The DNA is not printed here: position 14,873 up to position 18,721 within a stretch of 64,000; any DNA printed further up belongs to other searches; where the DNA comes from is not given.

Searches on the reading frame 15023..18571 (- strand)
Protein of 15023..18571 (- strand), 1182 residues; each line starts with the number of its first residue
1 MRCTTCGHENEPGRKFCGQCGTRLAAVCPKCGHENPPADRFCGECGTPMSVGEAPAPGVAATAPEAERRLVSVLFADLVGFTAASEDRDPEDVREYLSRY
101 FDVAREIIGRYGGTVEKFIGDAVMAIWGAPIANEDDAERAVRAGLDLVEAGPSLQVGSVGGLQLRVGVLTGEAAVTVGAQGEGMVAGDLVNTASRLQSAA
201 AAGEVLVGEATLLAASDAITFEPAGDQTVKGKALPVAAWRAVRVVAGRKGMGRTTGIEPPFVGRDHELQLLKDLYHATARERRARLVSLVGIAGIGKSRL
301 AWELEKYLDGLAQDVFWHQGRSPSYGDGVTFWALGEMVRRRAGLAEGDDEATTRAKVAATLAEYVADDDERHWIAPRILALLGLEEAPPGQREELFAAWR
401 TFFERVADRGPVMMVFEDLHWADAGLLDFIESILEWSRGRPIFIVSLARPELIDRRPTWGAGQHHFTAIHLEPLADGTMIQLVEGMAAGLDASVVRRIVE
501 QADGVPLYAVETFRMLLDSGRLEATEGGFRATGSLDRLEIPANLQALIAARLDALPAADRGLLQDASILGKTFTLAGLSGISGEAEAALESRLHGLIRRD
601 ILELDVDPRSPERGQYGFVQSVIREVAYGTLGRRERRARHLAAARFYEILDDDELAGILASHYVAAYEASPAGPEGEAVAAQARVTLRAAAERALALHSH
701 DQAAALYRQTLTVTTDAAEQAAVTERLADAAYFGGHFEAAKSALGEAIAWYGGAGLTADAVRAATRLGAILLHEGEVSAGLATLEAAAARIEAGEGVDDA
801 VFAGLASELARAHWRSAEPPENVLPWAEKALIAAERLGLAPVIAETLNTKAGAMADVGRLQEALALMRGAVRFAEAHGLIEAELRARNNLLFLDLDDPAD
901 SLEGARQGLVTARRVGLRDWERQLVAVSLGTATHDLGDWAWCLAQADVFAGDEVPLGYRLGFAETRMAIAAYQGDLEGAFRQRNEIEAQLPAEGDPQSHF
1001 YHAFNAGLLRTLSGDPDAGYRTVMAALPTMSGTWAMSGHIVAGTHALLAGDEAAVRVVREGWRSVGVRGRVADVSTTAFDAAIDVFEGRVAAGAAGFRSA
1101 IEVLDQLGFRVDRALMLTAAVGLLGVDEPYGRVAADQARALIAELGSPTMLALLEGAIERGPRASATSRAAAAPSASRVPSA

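Call 58: search_protein_families(library=pfam, proteins=[window:15023-18571:-], max_evalue=0.00001)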
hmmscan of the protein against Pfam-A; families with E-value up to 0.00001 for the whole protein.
window:15023-18571:- (1182 aa): 6 families
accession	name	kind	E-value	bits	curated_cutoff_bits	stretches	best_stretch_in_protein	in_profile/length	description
PF00211.25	Guanylate_cyc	-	1.7e-22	80.4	21.9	1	70-232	8-173/183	Adenylate and Guanylate cyclase catalytic domain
PF13191.12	AAA_16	-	1.1e-20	75.3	32.6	1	260-444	1-166/167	AAA ATPase domain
PF13240.11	Zn_Ribbon_1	-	4.4e-14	52.2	25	2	28-48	2-22/23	zinc-ribbon domain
PF12773.13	DZR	-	5.2e-12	46.2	27.3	1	3-46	1-45/45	Double zinc ribbon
PF13248.11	Zn_ribbon_3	-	9.4e-07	28.5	27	0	27-49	4-26/26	zinc-ribbon domain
PF24463.1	DUF7577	-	7.2e-06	25.9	28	0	27-48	4-25/27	Domain of unknown function (DUF7577)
